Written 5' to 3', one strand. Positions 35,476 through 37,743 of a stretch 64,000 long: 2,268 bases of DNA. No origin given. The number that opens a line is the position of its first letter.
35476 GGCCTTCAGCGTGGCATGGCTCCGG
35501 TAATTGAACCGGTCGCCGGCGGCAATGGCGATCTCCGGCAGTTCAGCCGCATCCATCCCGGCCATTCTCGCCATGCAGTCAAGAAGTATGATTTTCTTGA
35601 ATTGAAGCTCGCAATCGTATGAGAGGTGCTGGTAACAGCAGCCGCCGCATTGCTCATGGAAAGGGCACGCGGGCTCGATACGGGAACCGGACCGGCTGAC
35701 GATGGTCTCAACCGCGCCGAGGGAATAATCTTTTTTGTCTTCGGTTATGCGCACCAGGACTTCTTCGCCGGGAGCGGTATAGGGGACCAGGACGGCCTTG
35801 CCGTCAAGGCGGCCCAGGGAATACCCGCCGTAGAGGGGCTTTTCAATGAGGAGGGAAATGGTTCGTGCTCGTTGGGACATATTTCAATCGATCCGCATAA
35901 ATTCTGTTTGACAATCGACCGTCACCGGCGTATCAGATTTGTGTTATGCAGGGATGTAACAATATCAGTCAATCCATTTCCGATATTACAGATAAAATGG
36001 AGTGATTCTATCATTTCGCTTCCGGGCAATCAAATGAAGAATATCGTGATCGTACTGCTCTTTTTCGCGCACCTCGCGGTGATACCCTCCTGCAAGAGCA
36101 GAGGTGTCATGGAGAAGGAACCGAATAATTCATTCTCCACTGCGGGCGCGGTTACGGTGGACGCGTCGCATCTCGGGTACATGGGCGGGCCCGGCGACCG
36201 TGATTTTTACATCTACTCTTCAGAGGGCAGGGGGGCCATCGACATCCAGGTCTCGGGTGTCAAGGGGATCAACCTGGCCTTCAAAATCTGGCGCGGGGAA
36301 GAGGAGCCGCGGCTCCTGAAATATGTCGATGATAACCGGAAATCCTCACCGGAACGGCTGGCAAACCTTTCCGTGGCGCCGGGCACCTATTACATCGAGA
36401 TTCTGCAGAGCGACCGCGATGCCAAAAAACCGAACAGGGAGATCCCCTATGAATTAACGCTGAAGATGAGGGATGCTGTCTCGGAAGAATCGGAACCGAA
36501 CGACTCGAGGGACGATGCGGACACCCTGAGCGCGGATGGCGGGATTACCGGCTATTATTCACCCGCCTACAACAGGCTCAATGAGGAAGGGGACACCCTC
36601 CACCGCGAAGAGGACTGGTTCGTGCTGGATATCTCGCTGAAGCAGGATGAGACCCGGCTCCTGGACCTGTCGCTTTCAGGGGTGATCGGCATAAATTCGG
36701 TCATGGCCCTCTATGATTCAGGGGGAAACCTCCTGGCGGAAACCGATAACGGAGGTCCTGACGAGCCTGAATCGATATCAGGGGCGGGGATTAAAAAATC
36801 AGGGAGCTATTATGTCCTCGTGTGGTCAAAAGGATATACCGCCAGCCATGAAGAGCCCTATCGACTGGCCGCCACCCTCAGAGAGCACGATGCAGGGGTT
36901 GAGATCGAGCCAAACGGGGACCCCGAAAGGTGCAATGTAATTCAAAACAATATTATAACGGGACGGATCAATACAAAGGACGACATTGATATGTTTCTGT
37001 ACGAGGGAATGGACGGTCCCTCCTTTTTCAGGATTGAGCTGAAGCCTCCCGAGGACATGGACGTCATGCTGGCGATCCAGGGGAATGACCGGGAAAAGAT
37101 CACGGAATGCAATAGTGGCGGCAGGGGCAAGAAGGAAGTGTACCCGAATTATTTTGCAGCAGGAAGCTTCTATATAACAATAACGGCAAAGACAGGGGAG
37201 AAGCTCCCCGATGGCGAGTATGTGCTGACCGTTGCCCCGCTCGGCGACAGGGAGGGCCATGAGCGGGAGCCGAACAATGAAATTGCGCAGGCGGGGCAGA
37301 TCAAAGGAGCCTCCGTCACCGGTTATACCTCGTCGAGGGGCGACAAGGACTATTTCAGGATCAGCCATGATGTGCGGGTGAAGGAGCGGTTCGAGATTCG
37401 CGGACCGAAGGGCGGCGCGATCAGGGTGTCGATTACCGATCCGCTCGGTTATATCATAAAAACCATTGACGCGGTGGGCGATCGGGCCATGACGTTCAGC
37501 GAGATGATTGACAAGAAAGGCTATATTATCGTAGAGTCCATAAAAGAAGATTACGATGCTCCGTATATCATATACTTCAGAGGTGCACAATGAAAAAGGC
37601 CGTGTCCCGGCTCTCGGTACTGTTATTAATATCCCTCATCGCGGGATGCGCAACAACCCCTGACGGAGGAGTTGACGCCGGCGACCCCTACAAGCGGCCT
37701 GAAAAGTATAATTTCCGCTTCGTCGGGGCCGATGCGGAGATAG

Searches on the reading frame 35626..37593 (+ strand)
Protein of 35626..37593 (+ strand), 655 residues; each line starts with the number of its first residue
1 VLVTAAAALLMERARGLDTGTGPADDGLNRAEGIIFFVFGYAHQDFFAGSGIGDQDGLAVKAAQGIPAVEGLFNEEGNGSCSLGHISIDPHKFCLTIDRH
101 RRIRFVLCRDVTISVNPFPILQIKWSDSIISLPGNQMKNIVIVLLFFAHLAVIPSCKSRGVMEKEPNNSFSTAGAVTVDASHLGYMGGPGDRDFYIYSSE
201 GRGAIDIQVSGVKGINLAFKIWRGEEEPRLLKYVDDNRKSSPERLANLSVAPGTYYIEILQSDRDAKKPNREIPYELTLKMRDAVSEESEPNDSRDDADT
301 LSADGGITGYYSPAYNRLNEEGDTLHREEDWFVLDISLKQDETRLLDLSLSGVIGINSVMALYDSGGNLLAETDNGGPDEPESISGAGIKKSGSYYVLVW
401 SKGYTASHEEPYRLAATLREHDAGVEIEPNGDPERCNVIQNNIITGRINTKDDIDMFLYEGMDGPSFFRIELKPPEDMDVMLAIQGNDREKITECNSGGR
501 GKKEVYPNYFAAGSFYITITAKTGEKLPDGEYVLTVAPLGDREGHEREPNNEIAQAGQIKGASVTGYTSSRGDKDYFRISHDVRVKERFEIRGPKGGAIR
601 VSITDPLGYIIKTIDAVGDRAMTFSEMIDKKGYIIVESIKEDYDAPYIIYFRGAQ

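Call 66: search_protein_families(library=pfam, proteins=[window:35626-37593:+], max_evalue=0.00001)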
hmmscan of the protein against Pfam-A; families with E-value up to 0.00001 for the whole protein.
window:35626-37593:+ (655 aa): 0 families

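Call 72: search_protein_families(library=ncbifam, proteins=[window:35626-37593:+], max_evalue=0.001)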
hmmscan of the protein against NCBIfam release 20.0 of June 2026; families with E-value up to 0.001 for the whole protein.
window:35626-37593:+ (655 aa): 1 family
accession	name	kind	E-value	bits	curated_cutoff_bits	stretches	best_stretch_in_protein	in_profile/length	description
NF038127.1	FDP_fam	subfamily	2e-06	28.3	29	0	331-394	18-86/150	DVUA0089 family protein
